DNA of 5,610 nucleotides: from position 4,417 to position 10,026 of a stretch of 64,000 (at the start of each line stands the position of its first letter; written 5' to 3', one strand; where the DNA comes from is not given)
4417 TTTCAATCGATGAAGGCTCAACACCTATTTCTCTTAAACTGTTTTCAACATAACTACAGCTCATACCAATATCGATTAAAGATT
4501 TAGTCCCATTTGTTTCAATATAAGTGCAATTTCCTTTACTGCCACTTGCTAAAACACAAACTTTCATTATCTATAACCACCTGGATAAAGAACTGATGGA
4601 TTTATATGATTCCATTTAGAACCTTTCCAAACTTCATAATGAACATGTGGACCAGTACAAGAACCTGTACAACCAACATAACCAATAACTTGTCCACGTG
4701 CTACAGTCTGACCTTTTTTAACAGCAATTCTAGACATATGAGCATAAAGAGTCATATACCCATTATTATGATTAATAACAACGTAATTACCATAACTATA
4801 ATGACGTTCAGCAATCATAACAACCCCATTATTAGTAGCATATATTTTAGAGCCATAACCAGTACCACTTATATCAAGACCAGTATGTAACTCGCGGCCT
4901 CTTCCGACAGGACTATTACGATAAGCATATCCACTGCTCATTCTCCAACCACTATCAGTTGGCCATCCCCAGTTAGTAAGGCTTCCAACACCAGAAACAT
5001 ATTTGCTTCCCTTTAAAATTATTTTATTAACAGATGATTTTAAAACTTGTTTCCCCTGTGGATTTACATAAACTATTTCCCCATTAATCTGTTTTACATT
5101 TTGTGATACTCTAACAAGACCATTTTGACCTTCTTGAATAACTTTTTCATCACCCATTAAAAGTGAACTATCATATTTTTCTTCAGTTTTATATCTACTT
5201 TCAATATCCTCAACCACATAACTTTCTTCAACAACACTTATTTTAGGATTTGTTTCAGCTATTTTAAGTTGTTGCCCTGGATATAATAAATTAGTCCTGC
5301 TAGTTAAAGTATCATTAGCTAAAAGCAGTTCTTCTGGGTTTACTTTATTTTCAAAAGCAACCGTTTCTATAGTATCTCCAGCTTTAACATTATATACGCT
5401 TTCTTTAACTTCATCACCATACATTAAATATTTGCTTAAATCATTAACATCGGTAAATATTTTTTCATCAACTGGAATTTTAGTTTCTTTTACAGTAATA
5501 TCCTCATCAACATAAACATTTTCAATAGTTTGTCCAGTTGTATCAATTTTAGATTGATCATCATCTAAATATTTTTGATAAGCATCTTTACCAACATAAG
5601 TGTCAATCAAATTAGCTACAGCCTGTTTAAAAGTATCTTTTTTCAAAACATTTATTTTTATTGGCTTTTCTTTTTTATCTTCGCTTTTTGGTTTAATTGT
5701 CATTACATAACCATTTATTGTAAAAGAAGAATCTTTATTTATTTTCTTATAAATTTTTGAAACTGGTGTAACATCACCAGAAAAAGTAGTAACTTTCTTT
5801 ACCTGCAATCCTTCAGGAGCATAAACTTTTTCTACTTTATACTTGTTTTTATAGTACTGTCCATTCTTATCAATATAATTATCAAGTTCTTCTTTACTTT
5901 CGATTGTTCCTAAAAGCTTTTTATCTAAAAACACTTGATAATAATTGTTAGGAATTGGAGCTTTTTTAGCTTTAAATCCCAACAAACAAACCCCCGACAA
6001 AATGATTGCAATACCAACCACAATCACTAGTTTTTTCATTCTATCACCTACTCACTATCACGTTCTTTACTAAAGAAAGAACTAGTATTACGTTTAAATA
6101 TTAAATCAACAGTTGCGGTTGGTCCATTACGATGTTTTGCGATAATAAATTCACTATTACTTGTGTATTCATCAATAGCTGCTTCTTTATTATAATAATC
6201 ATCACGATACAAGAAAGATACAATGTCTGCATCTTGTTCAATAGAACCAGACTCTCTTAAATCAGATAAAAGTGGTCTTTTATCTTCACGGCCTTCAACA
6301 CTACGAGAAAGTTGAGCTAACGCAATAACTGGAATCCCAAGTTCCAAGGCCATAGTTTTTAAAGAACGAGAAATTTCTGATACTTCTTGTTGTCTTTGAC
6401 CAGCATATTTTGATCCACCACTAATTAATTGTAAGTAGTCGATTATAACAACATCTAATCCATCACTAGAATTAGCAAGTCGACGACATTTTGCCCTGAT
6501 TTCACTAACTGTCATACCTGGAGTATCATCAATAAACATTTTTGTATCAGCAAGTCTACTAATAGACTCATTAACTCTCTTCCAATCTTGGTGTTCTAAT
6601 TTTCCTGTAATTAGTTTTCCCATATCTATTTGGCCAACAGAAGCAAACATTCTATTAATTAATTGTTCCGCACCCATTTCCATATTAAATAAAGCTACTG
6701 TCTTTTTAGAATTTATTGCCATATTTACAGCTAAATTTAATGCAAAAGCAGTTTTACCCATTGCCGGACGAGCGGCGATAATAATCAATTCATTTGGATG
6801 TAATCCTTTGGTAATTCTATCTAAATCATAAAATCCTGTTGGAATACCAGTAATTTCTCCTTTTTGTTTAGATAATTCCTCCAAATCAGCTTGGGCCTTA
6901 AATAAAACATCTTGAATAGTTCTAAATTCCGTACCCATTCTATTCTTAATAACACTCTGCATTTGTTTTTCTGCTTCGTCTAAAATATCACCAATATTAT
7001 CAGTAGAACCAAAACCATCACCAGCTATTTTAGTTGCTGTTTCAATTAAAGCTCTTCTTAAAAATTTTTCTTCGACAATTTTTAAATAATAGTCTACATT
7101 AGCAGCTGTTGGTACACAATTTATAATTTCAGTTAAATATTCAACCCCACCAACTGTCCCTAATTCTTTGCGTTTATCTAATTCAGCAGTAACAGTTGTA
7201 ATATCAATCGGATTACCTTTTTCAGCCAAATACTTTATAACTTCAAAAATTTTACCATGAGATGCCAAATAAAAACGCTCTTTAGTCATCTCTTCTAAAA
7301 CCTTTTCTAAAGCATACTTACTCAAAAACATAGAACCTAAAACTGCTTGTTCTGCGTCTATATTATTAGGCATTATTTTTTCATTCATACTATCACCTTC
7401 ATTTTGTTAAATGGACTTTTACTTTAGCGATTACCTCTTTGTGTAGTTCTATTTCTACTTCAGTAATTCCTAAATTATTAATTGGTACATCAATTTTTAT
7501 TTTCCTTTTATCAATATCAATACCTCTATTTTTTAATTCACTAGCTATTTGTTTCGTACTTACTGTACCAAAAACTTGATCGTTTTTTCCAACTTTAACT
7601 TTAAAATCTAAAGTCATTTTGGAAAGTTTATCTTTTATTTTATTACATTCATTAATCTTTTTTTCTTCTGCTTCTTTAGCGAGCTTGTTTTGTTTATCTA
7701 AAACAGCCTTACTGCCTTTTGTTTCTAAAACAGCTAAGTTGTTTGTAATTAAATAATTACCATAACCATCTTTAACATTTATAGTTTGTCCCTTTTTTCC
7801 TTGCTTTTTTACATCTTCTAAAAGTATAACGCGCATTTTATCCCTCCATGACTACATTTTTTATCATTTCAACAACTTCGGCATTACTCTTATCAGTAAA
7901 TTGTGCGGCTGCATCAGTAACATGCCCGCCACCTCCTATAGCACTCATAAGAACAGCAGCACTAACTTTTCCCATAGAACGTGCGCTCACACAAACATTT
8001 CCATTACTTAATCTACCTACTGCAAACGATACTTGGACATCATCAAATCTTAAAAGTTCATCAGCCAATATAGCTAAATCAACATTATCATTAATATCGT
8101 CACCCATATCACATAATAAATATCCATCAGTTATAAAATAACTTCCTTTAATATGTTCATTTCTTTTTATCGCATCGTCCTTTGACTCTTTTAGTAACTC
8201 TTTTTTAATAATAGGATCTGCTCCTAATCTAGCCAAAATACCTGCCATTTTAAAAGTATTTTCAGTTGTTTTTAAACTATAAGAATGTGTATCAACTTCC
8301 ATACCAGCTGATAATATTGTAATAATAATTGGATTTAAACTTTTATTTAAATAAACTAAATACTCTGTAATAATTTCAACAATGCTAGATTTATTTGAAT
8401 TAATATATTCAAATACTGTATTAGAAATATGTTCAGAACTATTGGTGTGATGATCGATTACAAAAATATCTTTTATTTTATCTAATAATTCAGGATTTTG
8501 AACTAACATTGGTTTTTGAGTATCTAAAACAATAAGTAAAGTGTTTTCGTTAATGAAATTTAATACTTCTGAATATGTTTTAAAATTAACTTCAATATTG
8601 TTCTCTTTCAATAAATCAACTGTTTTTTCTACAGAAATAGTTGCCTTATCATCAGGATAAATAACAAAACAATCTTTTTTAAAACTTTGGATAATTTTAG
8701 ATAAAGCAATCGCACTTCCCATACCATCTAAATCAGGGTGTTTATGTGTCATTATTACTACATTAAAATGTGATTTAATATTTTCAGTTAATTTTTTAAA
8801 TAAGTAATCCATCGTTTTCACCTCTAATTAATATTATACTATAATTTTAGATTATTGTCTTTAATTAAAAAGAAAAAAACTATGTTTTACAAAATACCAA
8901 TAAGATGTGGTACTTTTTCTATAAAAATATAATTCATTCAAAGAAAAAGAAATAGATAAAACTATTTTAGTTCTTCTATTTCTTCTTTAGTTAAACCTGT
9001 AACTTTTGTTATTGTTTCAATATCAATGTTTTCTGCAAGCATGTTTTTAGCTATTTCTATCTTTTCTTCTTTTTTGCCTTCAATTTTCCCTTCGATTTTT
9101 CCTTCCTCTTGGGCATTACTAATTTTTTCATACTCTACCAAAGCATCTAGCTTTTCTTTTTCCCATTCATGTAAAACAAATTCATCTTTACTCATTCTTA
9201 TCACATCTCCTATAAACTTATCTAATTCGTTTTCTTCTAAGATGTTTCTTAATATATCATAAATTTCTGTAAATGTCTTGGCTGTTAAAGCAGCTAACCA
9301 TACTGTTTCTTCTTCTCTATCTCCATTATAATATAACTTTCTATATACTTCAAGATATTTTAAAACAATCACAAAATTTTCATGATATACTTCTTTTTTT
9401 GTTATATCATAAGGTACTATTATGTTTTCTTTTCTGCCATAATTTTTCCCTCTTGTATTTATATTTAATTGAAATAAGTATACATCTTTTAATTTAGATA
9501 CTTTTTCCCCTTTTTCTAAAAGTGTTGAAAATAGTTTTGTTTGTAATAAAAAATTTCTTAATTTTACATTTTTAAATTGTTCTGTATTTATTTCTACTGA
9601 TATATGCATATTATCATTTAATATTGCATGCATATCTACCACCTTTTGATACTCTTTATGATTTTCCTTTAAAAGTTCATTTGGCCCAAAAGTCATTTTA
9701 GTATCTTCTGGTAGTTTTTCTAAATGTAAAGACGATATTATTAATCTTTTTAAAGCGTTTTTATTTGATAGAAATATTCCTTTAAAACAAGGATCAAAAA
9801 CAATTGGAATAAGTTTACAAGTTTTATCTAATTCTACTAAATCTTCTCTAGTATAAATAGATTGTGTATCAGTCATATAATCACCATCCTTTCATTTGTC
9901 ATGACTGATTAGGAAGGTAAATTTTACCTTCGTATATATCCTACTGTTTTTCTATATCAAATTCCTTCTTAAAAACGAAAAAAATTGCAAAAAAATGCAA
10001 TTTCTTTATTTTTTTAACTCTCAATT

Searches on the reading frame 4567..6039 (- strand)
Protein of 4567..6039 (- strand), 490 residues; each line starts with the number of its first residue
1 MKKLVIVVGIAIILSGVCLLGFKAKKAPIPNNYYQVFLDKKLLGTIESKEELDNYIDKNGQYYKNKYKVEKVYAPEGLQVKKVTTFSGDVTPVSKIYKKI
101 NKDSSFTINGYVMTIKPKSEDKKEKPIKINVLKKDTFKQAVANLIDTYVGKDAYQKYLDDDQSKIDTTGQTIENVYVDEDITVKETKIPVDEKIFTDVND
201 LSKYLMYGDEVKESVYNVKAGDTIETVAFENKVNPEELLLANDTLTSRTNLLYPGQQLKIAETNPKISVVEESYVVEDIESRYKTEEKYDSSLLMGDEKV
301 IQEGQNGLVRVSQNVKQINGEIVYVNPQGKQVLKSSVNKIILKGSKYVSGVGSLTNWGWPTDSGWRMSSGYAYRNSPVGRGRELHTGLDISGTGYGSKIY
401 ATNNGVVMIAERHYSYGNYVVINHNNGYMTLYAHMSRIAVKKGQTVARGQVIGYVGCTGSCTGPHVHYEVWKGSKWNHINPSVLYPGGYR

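Call 14: search_protein_families(library=pfam, proteins=[window:4567-6039:-], max_evalue=0.00001)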
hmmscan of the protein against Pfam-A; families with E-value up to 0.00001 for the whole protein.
window:4567-6039:- (490 aa): 3 families
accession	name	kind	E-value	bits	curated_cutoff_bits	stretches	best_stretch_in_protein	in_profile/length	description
PF01551.29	Peptidase_M23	-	1.4e-31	109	28.7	1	384-480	2-95/96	Peptidase family M23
PF07501.17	G5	-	5.5e-13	49.4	23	1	274-346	3-75/75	G5 domain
PF01476.26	LysM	-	4.8e-10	39.7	20.9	1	216-260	1-42/43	LysM domain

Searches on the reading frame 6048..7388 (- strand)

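Call 14: search_protein_families(library=pfam, proteins=[window:6048-7388:-], max_evalue=0.00001)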
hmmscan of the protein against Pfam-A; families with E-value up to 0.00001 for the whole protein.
window:6048-7388:- (446 aa): 3 families
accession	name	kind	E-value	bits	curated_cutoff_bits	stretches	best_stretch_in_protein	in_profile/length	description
PF03796.21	DnaB_C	-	3.1e-107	358.2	27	1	181-438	1-253/255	DnaB-like helicase C terminal domain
PF00772.26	DnaB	-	7.7e-33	113.1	23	1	6-107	2-103/103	DnaB-like helicase N terminal domain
PF13481.12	AAA_25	-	1.1e-11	45.2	27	1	191-360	24-190/195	AAA domain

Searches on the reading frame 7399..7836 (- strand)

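Call 14: search_protein_families(library=pfam, proteins=[window:7399-7836:-], max_evalue=0.00001)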
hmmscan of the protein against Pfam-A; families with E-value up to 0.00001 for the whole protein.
window:7399-7836:- (145 aa): 2 families
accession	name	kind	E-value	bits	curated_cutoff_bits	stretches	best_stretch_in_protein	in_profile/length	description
PF03948.19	Ribosomal_L9_C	-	2.9e-24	85.7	23.2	1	63-143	2-84/86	Ribosomal protein L9, C-terminal domain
PF01281.25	Ribosomal_L9_N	-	1.6e-15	56.8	20.7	1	1-44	1-45/47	Ribosomal protein L9, N-terminal domain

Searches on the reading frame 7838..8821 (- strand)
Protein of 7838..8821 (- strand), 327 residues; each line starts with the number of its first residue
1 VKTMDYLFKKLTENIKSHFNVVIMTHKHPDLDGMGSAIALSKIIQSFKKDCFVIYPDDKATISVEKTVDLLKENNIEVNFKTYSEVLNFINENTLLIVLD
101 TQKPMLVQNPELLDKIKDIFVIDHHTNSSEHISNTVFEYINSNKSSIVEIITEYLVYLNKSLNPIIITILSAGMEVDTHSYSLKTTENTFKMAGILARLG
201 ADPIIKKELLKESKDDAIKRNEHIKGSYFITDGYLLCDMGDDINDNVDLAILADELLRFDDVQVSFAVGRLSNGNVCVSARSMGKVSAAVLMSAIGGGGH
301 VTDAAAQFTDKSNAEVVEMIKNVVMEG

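Call 14: search_protein_families(library=pfam, proteins=[window:7838-8821:-], max_evalue=0.00001)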
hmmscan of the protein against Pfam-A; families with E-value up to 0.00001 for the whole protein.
window:7838-8821:- (327 aa): 2 families
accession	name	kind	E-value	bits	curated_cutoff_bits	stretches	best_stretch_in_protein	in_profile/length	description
PF01368.27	DHH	-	5.8e-19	69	28.1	1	20-173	1-124/125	DHH family, N-terminal domain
PF02272.25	DHHA1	-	4.1e-11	43.7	25.9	1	241-324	10-100/102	DHHA1 domain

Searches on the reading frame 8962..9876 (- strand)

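Call 15: search_protein_families(library=pfam, proteins=[window:8962-9876:-], max_evalue=0.00001)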
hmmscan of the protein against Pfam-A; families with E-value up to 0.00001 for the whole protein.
window:8962-9876:- (304 aa): 1 family
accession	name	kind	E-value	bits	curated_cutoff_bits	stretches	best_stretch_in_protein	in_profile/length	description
PF12784.13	PDDEXK_2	-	7.6e-08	32.8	27.4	1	30-233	6-207/229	PD-(D/E)XK nuclease family transposase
